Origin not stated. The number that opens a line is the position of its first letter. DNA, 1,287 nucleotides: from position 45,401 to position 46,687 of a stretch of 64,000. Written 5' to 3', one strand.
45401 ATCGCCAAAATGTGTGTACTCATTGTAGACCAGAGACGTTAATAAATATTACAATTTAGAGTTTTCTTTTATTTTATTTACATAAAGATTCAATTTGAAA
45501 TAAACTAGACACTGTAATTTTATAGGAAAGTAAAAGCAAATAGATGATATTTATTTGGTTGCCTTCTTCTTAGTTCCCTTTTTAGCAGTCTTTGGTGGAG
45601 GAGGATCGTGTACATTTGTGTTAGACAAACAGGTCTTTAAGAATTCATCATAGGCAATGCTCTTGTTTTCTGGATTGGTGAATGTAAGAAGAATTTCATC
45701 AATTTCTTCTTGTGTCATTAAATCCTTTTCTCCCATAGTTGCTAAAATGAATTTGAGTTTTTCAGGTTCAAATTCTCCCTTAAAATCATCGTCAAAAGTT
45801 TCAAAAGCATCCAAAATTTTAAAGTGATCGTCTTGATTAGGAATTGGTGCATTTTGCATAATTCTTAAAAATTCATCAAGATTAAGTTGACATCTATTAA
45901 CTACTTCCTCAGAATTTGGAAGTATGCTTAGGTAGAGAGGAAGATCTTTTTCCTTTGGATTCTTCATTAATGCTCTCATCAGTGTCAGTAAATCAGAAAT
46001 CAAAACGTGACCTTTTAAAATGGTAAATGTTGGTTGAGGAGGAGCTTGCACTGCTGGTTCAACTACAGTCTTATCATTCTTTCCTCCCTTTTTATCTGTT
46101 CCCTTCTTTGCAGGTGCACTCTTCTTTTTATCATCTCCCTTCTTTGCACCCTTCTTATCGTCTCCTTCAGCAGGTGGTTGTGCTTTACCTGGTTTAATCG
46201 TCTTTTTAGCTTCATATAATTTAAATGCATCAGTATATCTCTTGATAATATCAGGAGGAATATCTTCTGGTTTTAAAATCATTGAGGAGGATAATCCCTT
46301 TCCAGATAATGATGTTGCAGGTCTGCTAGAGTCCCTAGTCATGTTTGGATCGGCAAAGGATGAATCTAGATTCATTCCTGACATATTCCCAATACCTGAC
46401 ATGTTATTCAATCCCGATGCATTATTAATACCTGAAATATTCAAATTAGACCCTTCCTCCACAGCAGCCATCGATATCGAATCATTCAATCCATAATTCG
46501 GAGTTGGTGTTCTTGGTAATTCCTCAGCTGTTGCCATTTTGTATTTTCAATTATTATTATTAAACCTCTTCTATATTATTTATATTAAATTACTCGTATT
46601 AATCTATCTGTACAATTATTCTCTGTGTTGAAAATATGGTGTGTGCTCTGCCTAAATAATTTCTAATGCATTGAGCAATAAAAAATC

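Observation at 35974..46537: Two paralogous myosin essential-light-chain-like genes with long N-terminal extensions bracket the paralog cluster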

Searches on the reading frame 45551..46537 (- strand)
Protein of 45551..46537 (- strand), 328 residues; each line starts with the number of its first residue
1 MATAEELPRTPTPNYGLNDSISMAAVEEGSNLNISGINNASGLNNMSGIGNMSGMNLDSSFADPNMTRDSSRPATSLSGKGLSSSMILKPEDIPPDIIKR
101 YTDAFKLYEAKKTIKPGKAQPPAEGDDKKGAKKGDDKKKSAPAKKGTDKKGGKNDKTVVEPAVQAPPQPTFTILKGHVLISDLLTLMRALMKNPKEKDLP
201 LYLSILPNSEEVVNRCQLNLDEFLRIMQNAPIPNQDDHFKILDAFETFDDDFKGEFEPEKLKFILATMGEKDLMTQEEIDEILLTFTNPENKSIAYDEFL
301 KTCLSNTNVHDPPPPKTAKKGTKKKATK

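Call 4: search_protein_families(library=pfam, proteins=[window:45551-46537:-], max_evalue=10)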
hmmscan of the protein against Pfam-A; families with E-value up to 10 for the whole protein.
window:45551-46537:- (328 aa): 3 families
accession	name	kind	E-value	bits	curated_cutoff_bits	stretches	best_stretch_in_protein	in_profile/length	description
PF14658.12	EF-hand_9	-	1e-05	26.3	37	1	176-229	13-64/66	EF-hand domain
PF13499.12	EF-hand_7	-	0.00055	20.7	30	1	240-301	3-64/67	EF-hand domain pair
PF13405.12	EF-hand_6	-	0.098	12.9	25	1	241-269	2-30/30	EF-hand domain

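Call 5: find_homologous_proteins(query=window:45551-46537:-)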
Query window:45551-46537:- (328 aa): 6 proteins with E <= 0.001 among 2728 candidates.
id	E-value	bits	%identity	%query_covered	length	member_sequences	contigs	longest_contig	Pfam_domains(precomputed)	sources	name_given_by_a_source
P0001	3.0e-212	721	100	100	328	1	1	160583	PF14658.13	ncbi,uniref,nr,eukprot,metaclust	ncbi:predicted protein [Naegleria gruberi]|uniref:Predicted protein n=1 Tax=Naegleria gruberi TaxID=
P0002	1.4e-95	338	55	95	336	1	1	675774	PF13499.13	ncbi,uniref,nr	ncbi:hypothetical protein C9374_003537 [Naegleria lovaniensis]|uniref:EF-hand domain-containing prot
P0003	1.5e-90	322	52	95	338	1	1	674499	PF13499.13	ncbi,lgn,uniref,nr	ncbi:hypothetical protein FDP41_003984 [Naegleria fowleri]|uniref:EF-hand domain-containing protein 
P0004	4.9e-82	294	53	80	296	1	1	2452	PF13405.13,PF13499.13,PF13202.13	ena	-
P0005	1.1e-67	247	57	66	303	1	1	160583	-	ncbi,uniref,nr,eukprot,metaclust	ncbi:predicted protein [Naegleria gruberi]|uniref:Predicted protein n=1 Tax=Naegleria gruberi TaxID=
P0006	5.4e-54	202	56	46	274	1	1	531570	PF13405.13,PF13499.13,PF13202.13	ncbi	ncbi:hypothetical protein ABK040_000263 [Willaertia magna]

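Call 6: search_solved_structures(query=window:45551-46537:-, max_evalue=10, show_alignments=3)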
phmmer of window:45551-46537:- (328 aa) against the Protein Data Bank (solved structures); distinct sequences matched with E-value up to 10: 322 (the best 60 are shown).
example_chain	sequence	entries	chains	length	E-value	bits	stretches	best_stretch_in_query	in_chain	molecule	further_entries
2lmt_A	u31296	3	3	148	2.3e-11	46.7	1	176-300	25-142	Calmodulin-related protein 97A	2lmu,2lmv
1oe9_B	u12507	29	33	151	1.1e-09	41.1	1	175-305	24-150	MYOSIN LIGHT CHAIN 1, SLOW-TWITCH MUSCLE A ISOFORM | MYOSIN LIGHT CHAIN 1 | Myosin light chain 6B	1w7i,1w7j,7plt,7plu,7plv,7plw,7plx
8aht_A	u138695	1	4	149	1.4e-09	40.9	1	176-304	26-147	Calmodulin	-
1rfj_A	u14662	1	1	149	1.5e-09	40.8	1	176-304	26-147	calmodulin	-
9e5c_4x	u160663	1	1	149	1.9e-09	40.4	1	176-305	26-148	Calmodulin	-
6ui4_B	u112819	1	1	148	2.1e-09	40.3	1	176-303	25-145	Calmodulin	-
1exr_A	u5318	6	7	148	2.2e-09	40.2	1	176-305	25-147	CALMODULIN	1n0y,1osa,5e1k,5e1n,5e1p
1clm_A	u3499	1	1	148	2.2e-09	40.2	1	176-305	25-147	CALMODULIN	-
9ya0_SA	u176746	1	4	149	2.3e-09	40.1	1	176-304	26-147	Calmodulin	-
9y6s_8M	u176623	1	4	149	2.6e-09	40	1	176-305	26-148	Calmodulin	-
2w4a_C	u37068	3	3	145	2.6e-09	40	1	178-305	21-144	MYOSIN LIGHT CHAIN 3, SKELETAL MUSCLE ISOFORM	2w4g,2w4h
1vrk_A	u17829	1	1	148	4.2e-09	39.3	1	176-304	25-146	CALMODULIN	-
4aqr_A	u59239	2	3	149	5.4e-09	38.9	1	176-304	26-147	CALMODULIN-7 | CALMODULIN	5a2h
2l1w_A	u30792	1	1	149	5.6e-09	38.9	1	176-304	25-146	Calmodulin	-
1m8q_C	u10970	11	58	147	6.5e-09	38.7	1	181-305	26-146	Skeletal muscle Myosin II Essential Light Chain | SKELETAL MUSCLE MYOSIN II ESSENTIAL; LIGHT CHAIN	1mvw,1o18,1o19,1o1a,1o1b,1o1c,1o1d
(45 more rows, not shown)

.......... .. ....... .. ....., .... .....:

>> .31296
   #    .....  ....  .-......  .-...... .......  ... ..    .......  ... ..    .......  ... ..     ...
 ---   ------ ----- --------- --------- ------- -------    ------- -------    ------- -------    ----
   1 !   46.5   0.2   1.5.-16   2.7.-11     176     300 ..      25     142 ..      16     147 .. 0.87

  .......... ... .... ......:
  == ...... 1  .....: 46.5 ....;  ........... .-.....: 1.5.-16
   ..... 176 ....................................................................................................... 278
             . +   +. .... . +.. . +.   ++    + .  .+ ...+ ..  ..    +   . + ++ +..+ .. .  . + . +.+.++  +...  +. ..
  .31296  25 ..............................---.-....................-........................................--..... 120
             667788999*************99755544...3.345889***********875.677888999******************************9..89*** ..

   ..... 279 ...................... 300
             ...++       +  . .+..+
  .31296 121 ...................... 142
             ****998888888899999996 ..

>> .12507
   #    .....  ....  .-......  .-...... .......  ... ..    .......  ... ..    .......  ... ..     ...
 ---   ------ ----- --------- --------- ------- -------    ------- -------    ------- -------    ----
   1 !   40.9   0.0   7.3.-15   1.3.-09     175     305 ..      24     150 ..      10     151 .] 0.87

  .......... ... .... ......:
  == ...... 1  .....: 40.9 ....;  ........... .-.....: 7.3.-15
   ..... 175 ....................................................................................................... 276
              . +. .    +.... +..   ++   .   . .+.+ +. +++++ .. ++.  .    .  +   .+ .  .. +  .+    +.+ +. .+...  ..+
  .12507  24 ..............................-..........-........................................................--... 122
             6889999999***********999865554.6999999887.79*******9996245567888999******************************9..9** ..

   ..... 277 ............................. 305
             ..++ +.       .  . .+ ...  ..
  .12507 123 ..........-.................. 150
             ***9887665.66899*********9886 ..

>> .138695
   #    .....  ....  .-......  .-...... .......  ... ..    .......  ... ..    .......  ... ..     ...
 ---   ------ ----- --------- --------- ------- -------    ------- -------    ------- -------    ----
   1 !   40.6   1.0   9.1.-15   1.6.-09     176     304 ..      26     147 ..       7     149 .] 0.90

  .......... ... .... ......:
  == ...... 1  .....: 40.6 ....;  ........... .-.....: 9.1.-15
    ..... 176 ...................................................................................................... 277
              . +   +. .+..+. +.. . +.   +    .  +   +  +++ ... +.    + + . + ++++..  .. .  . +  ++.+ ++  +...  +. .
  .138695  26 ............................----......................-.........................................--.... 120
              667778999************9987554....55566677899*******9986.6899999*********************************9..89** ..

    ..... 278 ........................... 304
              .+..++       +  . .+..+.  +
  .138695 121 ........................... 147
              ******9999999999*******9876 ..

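Call 7: list_cluster_members(proteins=[P0001, P0005, P0002, P0003, P0004, P0006])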
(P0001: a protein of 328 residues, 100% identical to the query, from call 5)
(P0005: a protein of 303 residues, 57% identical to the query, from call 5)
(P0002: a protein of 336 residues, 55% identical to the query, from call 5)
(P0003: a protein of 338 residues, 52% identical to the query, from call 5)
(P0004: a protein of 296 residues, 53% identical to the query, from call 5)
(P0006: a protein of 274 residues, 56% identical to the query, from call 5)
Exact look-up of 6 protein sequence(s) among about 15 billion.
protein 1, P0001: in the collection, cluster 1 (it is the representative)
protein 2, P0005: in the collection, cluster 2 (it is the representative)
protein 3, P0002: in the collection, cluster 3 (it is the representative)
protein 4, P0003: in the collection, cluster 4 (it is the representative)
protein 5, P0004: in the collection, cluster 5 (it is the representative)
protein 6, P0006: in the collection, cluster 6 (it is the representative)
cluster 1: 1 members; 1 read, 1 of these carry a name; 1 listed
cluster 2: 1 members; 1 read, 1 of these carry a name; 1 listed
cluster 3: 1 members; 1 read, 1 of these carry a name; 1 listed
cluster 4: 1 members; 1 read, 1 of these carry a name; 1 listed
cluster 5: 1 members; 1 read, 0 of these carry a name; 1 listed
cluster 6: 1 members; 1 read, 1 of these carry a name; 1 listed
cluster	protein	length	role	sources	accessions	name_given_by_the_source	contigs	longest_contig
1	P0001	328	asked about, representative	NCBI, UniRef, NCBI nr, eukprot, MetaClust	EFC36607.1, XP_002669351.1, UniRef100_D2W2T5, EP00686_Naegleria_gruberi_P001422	predicted protein [Naegleria gruberi] | Predicted protein n=1 Tax=Naegleria gruberi TaxID=5762 RepID=D2W2T5_NAEGR | uncharacterized protein NAEGRDRAFT_75706 [Naegleria gruberi]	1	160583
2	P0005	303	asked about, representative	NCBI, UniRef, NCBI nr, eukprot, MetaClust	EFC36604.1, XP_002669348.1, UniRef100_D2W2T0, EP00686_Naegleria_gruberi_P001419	predicted protein [Naegleria gruberi] | Predicted protein n=1 Tax=Naegleria gruberi TaxID=5762 RepID=D2W2T0_NAEGR | uncharacterized protein NAEGRDRAFT_59958 [Naegleria gruberi]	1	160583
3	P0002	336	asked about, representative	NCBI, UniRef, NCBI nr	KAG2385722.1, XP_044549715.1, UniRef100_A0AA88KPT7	hypothetical protein C9374_003537 [Naegleria lovaniensis] | EF-hand domain-containing protein n=1 Tax=Naegleria lovaniensis TaxID=51637 ... | uncharacterized protein C9374_003537 [Naegleria lovaniensis]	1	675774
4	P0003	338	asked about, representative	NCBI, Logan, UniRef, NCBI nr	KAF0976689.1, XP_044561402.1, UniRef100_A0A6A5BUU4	hypothetical protein FDP41_003984 [Naegleria fowleri] | EF-hand domain-containing protein n=1 Tax=Naegleria fowleri TaxID=5763 ... | uncharacterized protein FDP41_003984 [Naegleria fowleri]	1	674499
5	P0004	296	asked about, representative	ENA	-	-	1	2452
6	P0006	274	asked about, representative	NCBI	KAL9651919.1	hypothetical protein ABK040_000263 [Willaertia magna]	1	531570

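Call 9: find_encoding_contigs(protein=P0006, flank=10000, max_places=3)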
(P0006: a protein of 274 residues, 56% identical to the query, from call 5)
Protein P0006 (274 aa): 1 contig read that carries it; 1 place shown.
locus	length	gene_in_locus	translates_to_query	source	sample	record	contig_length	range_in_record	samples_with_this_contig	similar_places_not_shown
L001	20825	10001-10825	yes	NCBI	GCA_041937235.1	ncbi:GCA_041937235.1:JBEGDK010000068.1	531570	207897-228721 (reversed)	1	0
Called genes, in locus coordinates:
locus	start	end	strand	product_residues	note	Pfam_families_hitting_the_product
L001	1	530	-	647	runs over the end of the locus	PF16184:Cadherin_3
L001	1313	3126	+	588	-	-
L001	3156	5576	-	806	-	PF16900:REPA_OB_2, PF08646:Rep_fac-A_C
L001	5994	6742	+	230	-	-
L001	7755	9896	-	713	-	-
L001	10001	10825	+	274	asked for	PF13202:EF-hand_5 (faint), PF13405:EF-hand_6 (weak), PF13499:EF-hand_7 (weak)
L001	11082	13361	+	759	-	-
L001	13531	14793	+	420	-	-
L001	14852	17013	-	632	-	PF00069:Pkinase, PF07714:PK_Tyr_Ser-Thr, PF14531:Kinase-like (weak), PF18409:Plk4_PB2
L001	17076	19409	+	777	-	-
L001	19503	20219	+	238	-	-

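Call 10: find_encoding_contigs(protein=P0003, flank=10000, max_places=3)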
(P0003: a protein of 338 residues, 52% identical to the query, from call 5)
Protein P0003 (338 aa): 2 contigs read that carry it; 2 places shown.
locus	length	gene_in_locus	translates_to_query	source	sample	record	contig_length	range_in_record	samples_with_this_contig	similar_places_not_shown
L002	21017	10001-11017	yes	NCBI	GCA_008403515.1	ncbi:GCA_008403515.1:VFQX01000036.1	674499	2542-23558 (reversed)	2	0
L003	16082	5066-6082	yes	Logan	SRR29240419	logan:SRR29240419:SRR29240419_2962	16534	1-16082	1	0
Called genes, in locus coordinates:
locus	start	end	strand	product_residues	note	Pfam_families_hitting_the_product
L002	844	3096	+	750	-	-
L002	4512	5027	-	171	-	-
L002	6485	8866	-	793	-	-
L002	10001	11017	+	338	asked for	PF13499:EF-hand_7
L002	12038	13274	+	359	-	PF00069:Pkinase, PF07714:PK_Tyr_Ser-Thr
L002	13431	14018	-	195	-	PF05008:V-SNARE, PF12352:V-SNARE_C (weak)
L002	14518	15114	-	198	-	-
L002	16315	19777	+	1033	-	PF00172:Zn_clus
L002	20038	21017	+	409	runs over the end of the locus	-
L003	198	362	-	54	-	-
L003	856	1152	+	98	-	PF00071:Ras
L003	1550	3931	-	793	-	-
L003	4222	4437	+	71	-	-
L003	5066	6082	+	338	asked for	PF13499:EF-hand_7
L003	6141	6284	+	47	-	-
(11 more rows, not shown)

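Call 11: find_encoding_contigs(protein=P0002, flank=10000, max_places=3)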
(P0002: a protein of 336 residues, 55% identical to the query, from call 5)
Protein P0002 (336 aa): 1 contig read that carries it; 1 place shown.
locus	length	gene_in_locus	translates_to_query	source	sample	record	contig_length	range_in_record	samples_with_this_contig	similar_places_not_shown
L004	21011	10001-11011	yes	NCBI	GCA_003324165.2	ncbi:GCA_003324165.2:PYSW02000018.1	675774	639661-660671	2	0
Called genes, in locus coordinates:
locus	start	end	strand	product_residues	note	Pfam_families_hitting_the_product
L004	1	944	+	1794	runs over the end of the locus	PF25474:TPR_TmcB, PF00989:PAS, PF13426:PAS_9, PF00211:Guanylate_cyc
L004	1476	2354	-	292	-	PF10152:CCDC53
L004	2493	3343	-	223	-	-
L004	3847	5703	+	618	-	-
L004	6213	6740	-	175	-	-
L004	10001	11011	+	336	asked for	PF13499:EF-hand_7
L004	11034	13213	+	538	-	PF12796:Ank_2, PF13606:Ank_3 (faint), PF13637:Ank_4 (faint), PF13857:Ank_5 (faint), PF00023:Ank (weak), PF00069:Pkinase, PF07714:PK_Tyr_Ser-Thr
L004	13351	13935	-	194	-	PF05008:V-SNARE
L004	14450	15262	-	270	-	-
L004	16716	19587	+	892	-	PF00172:Zn_clus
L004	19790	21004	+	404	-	-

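Call 16: search_solved_structures(query=P0006, max_evalue=0.001, show_alignments=4)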
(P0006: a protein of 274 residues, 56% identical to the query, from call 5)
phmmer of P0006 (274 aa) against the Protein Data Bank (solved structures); distinct sequences matched with E-value up to 0.001: 221 (the best 60 are shown).
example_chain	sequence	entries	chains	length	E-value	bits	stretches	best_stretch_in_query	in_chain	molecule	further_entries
6ui4_B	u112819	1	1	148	5.7e-14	55.6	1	95-246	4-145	Calmodulin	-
8aht_A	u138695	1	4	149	6.7e-14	55.4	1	95-247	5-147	Calmodulin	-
1rfj_A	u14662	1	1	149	1.2e-13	54.5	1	95-247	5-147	calmodulin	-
9ya0_SA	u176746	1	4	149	1.5e-13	54.2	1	95-247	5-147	Calmodulin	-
9e5c_4x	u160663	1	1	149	3.7e-13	52.9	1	95-248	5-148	Calmodulin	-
9qt9_E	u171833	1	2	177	3.8e-13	52.9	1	95-247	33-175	Calmodulin-1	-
4aqr_A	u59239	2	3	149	4.2e-13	52.7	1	95-247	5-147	CALMODULIN-7 | CALMODULIN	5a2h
9y6s_8M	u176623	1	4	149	4.9e-13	52.5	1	95-248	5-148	Calmodulin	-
4il1_A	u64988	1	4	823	5e-13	52.5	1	95-245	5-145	Calmodulin, Calcineurin subunit B type 1, Serine/threonine-protein phosphatase 2B catalyti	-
9jqi_A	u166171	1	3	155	7.3e-13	52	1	95-245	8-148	Calmodulin-1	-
7wr3_C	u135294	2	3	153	7.5e-13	51.9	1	95-245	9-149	Calmodulin-1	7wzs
1vrk_A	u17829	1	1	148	7.5e-13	51.9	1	95-247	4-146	CALMODULIN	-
1qtx_A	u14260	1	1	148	7.8e-13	51.9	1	95-247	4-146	PROTEIN (CALMODULIN)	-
7nqc_A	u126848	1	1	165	7.8e-13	51.9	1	95-245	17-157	Calmodulin-1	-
1dmo_A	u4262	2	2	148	8.1e-13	51.8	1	95-245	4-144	CALMODULIN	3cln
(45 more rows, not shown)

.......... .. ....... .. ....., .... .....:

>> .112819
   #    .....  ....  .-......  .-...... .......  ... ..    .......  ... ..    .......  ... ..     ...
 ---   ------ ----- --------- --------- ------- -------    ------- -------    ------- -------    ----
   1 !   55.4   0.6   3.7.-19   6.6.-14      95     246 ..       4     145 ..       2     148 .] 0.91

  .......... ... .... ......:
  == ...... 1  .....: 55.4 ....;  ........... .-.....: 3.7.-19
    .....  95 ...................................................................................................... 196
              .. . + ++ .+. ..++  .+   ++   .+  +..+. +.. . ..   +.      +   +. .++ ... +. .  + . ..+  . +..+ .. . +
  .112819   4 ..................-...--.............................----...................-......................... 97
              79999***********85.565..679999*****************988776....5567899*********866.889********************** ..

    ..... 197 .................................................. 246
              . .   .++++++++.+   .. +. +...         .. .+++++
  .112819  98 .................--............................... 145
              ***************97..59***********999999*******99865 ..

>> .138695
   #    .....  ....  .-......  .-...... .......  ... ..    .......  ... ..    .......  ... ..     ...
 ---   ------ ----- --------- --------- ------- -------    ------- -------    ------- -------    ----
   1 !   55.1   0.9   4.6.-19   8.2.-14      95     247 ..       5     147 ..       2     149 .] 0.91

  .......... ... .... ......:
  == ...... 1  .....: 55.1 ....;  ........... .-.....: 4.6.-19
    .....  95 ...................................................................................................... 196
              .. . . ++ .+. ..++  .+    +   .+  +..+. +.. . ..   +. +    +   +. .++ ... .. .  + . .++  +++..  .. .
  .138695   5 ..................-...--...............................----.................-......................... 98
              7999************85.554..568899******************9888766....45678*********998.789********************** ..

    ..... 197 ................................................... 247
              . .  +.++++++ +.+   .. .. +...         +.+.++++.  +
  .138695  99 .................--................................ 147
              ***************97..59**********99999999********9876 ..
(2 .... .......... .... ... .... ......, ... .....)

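Call 22: predict_structure(alignment_id=A1)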
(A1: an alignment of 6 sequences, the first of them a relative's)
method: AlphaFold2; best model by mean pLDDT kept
length: 328 residues; sequences in the alignment: 6
mean_pLDDT: 41.8   pTM: 0.24
mean pLDDT of the five models: 41.8, 40.2, 39.7, 38.7, 35.0
residues with pLDDT >= 90: 0; 70-90: 19; 50-70: 52; < 50: 257
segments of 3 or more residues with pLDDT < 50: 1-97, 100-105, 108-110, 112-194, 205-209, 220-222, 224-252, 303-328
pLDDT, mean of each block of 10 residues (from residue 1): 38 35 31 32 32 30 32 33 31 47 48 38 30 31 36 30 30 30 37 50 50 50 46 43 40 63 64 63 74 67 43 39 35
secondary structure, 60 per line:
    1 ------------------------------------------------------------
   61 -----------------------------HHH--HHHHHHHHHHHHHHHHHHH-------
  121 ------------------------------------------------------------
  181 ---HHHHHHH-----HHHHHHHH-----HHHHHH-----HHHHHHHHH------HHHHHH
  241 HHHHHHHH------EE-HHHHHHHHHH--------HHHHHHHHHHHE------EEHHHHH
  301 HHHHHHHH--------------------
elements in order: H95-113 H184-190 H196-203 H209-214 H220-228 H235-248 H258-267 H276-286 H296-308

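Call 36: search_protein_representatives(alignment_id=A3)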
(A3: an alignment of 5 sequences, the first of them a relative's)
Query: 5 sequences, 163 profile positions. Proteins with E-value up to 0.001 (for the whole library): 3053; up to 1e-10: 271; up to 1e-30: 3. The best 150 are listed.
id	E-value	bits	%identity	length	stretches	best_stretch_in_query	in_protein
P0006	5.4e-87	306.0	-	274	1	2-163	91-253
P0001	2.2e-82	291.0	-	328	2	27-163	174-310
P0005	3.0e-82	290.5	-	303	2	27-163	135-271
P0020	4.5e-28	114.4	-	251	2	4-140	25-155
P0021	1.2e-27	113.0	-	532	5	10-155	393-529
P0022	8.3e-27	110.3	-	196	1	10-163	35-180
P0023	1.1e-26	109.9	-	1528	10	93-161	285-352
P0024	8.2e-26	107.0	-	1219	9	5-158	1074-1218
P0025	2.4e-21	92.5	-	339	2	6-152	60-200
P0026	1.2e-20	90.3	-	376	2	8-155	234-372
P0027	2.1e-20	89.5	-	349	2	13-156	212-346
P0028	5.9e-19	84.7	-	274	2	5-154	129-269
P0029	1.7e-16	76.8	-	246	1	8-160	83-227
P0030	1.9e-16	76.6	-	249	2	10-141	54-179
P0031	3.2e-16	75.9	-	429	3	4-157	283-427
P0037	1.9e-14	70.1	-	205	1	4-157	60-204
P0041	8.5e-14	68.0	-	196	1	5-158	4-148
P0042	8.6e-14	68.0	-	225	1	3-154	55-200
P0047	1.7e-13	66.9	-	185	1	4-150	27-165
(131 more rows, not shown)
